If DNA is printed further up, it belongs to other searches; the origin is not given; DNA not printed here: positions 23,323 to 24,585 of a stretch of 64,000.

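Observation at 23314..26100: Low-GC island: DNA methyltransferase with C-terminal nuclease-like domain convergent with an unknown 320-aa ORF (candidate R-M/defence pair)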

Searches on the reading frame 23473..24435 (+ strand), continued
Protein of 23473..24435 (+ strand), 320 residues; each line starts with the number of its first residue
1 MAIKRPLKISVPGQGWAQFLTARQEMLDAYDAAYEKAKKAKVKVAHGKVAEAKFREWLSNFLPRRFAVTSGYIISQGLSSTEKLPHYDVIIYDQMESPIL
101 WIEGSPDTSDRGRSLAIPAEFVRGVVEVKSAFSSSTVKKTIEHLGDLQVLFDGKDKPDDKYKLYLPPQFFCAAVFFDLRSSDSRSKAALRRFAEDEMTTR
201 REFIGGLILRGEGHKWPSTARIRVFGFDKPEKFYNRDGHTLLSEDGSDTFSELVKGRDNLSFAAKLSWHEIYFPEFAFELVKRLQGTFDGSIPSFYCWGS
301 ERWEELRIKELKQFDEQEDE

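Call 19: find_related_loci(query=A1, collection=genome_contigs, flank=8000)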
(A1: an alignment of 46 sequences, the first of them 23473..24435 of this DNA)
Query A1 (320 aa) in genome_contigs; peptide patterns used: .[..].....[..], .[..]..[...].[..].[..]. (x = any residue, [..] = any of these).
150 stretches matched a pattern; 79 encode a relative of the query (tblastn E <= 1e-3); 79 distinct loci.
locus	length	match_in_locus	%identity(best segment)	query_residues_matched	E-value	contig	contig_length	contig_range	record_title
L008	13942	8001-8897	51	7-309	3e-95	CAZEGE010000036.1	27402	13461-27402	MAG TPA_asm: uncultured Anaerolinea sp. isolate ERP124720_co1_123 genome assembly, contig: NODE_2330_length_27402_cov_31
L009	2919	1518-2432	51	7-314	9e-96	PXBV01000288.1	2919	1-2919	MAG: Psychroflexus sp. isolate T3Sed10_262 T3-Sed10-C107754, whole genome shotgun sequence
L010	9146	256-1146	50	4-304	4e-93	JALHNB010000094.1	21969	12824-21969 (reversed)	MAG: Anaerolineae bacterium isolate Bin_50_3 c_000000009920, whole genome shotgun sequence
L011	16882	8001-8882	51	7-304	1e-91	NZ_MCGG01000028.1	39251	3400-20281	Magnetovibrio blakemorei strain MV-1 Q34, whole genome shotgun sequence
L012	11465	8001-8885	49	7-305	2e-90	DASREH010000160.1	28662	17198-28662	MAG TPA_asm: Candidatus Udaeobacter sp. isolate SMAG_U10001 k141_801577, whole genome shotgun sequence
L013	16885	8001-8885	51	7-307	5e-89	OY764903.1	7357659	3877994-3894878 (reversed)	MAG: Bryobacteraceae bacterium isolate d7944118-f527-4ba8-a886-cdd3ae4bc3f8 genome assembly, chromosome: 1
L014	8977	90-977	48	1-300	1e-88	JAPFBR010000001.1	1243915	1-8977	Flavobacteriaceae bacterium KMM 6897 NODE_1_length_1243915_cov_155.499215, whole genome shotgun sequence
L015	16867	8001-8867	50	7-296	2e-87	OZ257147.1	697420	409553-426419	MAG: Gammaproteobacteria bacterium isolate 445dba32-a52f-45ce-9705-2cdbc1c77c23 genome assembly, chromosome: 1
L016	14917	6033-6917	50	7-307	3e-86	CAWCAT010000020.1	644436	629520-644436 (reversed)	MAG: Bryobacteraceae bacterium isolate MFD03899.bin.2.143 genome assembly, contig: contig_32046, whole genome shotgun se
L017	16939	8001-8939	47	3-318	2e-85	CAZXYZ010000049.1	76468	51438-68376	MAG TPA_asm: uncultured Pirellulaceae bacterium isolate binchicken_co16_356 genome assembly, contig: NODE_565_length_764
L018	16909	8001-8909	46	6-315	5e-84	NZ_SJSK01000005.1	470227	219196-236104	Pedobacter frigiditerrae strain RP-1-13 contig5, whole genome shotgun sequence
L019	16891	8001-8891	47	6-306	6e-84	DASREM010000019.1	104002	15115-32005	MAG TPA_asm: Terriglobales bacterium isolate SMAG_U10006 k141_387095, whole genome shotgun sequence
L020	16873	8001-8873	48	6-305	7e-83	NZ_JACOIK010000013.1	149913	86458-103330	Sphingobacterium micropteri strain DN00404 NODE_13_length_149913_cov_39.775520, whole genome shotgun sequence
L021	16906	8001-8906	46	7-315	2e-82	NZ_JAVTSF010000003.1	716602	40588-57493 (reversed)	Pedobacter nyackensis strain MADA_2608 contig_0003, whole genome shotgun sequence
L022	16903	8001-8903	45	6-314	8e-82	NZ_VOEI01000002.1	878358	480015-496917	Mucilaginibacter achroorhodeus strain MJ1a contig2, whole genome shotgun sequence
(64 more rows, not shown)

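Call 24: search_protein_families(library=pfam, alignment_id=A2, max_evalue=0.00001)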
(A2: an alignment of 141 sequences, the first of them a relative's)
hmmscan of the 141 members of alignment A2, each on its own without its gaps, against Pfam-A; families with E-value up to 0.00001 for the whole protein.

A. member 1, L003:5493-5906:+ (138 aa): 3 families
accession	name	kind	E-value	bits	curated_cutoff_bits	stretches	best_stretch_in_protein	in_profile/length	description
PF04978.18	MST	-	4.9e-12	47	27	1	23-131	33-147/149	Mycothiol-S-transferase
PF12867.12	DinB_2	-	2e-11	44.9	24.8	1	3-124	9-128/128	DinB superfamily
PF07609.16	DUF1572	-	6.1e-10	39.5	23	1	14-130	32-149/163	Protein of unknown function (DUF1572)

B. families by the number of members that match (of 141 scanned): 119 families (the first 25 are shown)
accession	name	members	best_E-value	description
PF02586.19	SRAP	3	4.5e-28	SOS response associated peptidase (SRAP)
PF13102.12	Phage_int_SAM_5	3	1.6e-21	Phage integrase SAM-like domain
PF00589.27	Phage_integrase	3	6.1e-20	Phage integrase family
PF17293.8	Arm-DNA-bind_5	3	2.2e-13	Arm DNA-binding domain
PF01610.23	DDE_Tnp_ISL3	2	7.2e-58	Transposase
PF00239.26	Resolvase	2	1.1e-41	Resolvase, N terminal domain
PF14022.11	DUF4238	2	2e-40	Protein of unknown function (DUF4238)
PF00072.30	Response_reg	2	3.8e-18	Response regulator receiver domain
PF13565.12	HTH_32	2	5.6e-14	Homeodomain-like domain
PF08534.16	Redoxin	2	1.4e-10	Redoxin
PF00133.28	tRNA-synt_1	1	2.9e-121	tRNA synthetases class I (I, L, M and V)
PF07733.18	DNA_pol3_alpha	1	3.6e-97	Bacterial DNA polymerase III alpha NTPase domain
PF00108.29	Thiolase_N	1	2.6e-89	Thiolase, N-terminal domain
PF01977.22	UbiD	1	2e-81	3-octaprenyl-4-hydroxybenzoate carboxy-lyase Rift-related domain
PF02481.21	DNA_processg_A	1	2.5e-71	DNA recombination-mediator protein A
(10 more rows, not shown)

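Call 25: predict_structure(alignment_id=A1)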
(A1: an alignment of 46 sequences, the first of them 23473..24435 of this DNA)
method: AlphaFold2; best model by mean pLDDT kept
length: 320 residues; sequences in the alignment: 46
mean_pLDDT: 85.3   pTM: 0.85
mean pLDDT of the five models: 85.3, 84.8, 83.8, 81.7, 81.7
residues with pLDDT >= 90: 178; 70-90: 98; 50-70: 35; < 50: 9
segments of 3 or more residues with pLDDT < 50: 104-108
pLDDT, mean of each block of 10 residues (from residue 1): 52 72 96 90 78 95 95 85 88 87 51 79 96 96 91 81 89 97 93 73 91 95 89 74 88 87 93 93 92 70 84 87
secondary structure, 60 per line:
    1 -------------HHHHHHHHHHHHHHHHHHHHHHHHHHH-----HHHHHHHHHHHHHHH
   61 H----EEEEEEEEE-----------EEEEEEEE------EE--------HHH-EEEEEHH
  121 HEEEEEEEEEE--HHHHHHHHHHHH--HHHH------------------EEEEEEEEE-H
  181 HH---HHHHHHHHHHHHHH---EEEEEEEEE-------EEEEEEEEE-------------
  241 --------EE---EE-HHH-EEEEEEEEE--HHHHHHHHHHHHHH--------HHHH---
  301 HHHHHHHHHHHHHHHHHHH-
elements in order: H14-40 H46-61 E66-74 E86-93 E114-118 E122-131 H134-145 H148-151 E170-178 H186-199 E203-211 E219-227 E261-269 H272-285 H294-297 H301-319

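Call 30: fold_search(model_id=the predicted structure, library=pdb)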
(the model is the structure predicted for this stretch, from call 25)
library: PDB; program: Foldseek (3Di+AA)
matches with E <= 10: 1608; with E <= 0.001: 14
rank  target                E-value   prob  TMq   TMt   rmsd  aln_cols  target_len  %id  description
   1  7zgw_B                1.1e-09  1.00  0.51  0.65   6.2       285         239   17  Serratia NucC apo form (released 2022-10-26)
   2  6p7p_B                1.4e-09  1.00  0.50  0.65   6.5       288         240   17  Structure of E. coli MS115-1 NucC, cAAA-bound form (released 2019-12-25)
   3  7zgw_C                1.7e-09  1.00  0.50  0.69   5.8       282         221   16  Serratia NucC apo form (released 2022-10-26)
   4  7zgw_D                3.0e-09  1.00  0.50  0.69   6.2       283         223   18  Serratia NucC apo form (released 2022-10-26)
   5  6uxf                  3.9e-09  1.00  0.51  0.66  11.2       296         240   15  Structure of V. metoecus NucC, hexamer form (released 2019-12-25)
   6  6p7p_C                4.6e-09  1.00  0.51  0.65   6.8       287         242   15  Structure of E. coli MS115-1 NucC, cAAA-bound form (released 2019-12-25)
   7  7zgw_A                5.5e-09  1.00  0.52  0.67   6.3       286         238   17  Serratia NucC apo form (released 2022-10-26)
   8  7zgw_F                7.5e-09  1.00  0.48  0.65   6.1       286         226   15  Serratia NucC apo form (released 2022-10-26)
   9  6p7o                  1.1e-08  1.00  0.41  0.56   4.7       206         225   18  Structure of E. coli MS115-1 NucC, Apo form (released 2019-12-25)
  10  7zgv_A                1.1e-08  1.00  0.50  0.63   6.9       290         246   17  Serratia NucC bound to cA3 (released 2022-10-26)
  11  6p7p_A                1.1e-08  1.00  0.51  0.65   6.9       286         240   16  Structure of E. coli MS115-1 NucC, cAAA-bound form (released 2019-12-25)
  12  6q1h_A                1.1e-08  1.00  0.46  0.59   8.8       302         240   14  Structure of P. aeruginosa ATCC27853 NucC, cAAA-bound form (released 2019-12-25)
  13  6q1h_G                1.3e-08  1.00  0.47  0.61   8.8       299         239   14  Structure of P. aeruginosa ATCC27853 NucC, cAAA-bound form (released 2019-12-25)
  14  6uxg_A                2.5e-08  1.00  0.46  0.62  10.0       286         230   15  Structure of V. metoecus NucC, trimer form (released 2019-12-25)
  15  5ymv_A                2.6e-01  0.08  0.09  0.11  12.1        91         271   13  Crystal structure of 9-mer peptide from influenza virus in complex with BF2*1201 (released 2018-10-24)
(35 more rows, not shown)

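Call 34: find_encoding_contigs(protein=P0004, flank=6000, max_places=2)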
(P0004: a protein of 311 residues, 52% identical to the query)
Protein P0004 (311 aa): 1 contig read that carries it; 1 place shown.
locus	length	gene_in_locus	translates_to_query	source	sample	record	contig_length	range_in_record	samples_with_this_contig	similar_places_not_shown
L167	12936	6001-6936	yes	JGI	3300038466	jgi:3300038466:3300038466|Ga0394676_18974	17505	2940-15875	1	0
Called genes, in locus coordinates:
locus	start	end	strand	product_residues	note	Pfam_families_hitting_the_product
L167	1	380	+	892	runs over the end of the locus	PF02927:CelD_N (faint), PF00759:Glyco_hydro_9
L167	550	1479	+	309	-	-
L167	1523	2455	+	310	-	-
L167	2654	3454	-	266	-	PF00696:AA_kinase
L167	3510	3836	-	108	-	PF05016:ParE_toxin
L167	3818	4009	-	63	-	-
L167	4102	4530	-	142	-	PF01989:AcnX_swivel_put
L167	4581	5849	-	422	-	PF04412:AcnX, PF28403:AcnX_2nd, PF28406:AcnX_3rd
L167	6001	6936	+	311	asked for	PF20247:DUF6602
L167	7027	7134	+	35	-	-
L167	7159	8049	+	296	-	PF02900:LigB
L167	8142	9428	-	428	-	PF20695:UbiD_N, PF01977:UbiD, PF20696:UbiD_C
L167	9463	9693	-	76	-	PF10387:DUF2442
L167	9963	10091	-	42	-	-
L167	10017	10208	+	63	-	-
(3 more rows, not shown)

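Call 36: find_encoding_contigs(protein=P0003, flank=6000, max_places=2)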
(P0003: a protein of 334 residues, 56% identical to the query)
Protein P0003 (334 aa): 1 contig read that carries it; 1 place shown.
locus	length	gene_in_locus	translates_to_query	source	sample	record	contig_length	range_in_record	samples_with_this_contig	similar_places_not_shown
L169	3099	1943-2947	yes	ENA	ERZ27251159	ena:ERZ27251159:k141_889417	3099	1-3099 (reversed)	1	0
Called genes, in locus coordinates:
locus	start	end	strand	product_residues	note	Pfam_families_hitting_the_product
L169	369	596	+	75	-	PF01314:AFOR_C (weak)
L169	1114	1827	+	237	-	-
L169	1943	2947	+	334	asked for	PF20247:DUF6602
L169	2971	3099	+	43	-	?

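Call 52: search_solved_structures(query=A1, max_evalue=1, show_alignments=4)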
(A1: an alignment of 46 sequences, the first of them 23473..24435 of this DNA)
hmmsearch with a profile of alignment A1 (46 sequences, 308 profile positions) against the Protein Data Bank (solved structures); distinct sequences matched with E-value up to 1: 5.
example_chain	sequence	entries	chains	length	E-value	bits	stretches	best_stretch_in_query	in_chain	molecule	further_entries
6uxf_A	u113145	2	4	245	2e-08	37.1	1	40-150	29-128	Vibrio meotecus sp. RC341 NucC | Vibrio metoecus sp. RC341 NucC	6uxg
7zgv_A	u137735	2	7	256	1.2e-07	34.6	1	44-163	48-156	Serratia NucC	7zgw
6p7o_A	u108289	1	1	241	0.0052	19.3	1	45-150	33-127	E. coli MS115-1 NucC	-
6p7p_A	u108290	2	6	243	0.035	16.6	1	45-150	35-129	E. coli MS115-1 NucC 2-241 | E. coli MS115-1 NucC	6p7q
6q1h_A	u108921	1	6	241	0.066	15.7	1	46-150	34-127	Bacterial protein ORF C62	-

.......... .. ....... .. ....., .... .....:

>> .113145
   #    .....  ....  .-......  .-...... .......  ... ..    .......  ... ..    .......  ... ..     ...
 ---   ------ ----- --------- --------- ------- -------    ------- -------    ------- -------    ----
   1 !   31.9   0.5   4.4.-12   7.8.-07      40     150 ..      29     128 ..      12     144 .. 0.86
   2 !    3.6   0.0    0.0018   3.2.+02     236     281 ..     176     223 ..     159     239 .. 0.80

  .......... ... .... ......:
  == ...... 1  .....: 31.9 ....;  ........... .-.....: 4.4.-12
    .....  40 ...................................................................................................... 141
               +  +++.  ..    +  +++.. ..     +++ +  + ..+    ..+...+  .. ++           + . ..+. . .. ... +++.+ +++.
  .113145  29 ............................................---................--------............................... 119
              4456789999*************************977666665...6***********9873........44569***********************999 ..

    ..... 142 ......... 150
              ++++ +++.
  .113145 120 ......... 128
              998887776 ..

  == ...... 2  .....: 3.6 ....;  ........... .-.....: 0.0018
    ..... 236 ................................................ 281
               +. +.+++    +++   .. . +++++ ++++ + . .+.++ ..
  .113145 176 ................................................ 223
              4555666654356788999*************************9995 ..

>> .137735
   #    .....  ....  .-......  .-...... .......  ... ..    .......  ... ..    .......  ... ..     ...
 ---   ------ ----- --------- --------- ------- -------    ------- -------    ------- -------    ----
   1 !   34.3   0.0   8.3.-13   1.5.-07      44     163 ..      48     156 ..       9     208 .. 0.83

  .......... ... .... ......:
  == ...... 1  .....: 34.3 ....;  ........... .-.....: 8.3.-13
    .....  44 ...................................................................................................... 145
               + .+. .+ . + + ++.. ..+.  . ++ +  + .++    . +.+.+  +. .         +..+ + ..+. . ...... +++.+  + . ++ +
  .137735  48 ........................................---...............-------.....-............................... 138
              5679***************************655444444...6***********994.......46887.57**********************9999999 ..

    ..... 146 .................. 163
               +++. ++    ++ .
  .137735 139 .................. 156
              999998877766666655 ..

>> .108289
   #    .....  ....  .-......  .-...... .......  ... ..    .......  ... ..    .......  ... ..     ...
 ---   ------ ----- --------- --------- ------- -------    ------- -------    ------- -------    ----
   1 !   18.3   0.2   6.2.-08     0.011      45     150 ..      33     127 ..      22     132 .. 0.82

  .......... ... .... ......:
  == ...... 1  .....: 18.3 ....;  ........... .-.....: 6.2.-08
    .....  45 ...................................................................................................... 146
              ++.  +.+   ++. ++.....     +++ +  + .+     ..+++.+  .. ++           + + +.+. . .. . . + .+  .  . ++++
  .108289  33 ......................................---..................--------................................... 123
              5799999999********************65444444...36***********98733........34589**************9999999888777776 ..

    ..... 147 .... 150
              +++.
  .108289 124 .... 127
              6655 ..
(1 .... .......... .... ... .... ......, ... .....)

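Call 69: search_protein_representatives(alignment_id=A1)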
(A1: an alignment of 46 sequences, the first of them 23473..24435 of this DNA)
Query: 46 sequences, 308 profile positions. Proteins with E-value up to 0.001 (for the whole library): 1731; up to 1e-10: 500; up to 1e-30: 286. The best 150 are listed.
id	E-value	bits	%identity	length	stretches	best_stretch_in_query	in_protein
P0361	1.2e-133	461.5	-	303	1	3-301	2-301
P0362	6.8e-128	442.7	-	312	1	4-305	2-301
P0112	9.7e-128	442.2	-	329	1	3-305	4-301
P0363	8.4e-109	380.0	-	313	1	13-302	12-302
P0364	1.1e-108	379.6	-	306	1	12-303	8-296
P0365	1.3e-107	376.1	-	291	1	12-297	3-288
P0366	2.0e-102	359.1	-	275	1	4-204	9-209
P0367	6.4e-102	357.4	-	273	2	13-228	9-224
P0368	8.1e-102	357.1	-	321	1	5-294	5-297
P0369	8.4e-102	357.0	-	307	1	8-298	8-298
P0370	5.4e-101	354.3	-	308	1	12-296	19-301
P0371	4.1e-100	351.4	-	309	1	11-298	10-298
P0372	3.9e-99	348.2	-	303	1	8-298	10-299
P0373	2.4e-98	345.6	-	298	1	13-298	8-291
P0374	1.1e-97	343.5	-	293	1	12-297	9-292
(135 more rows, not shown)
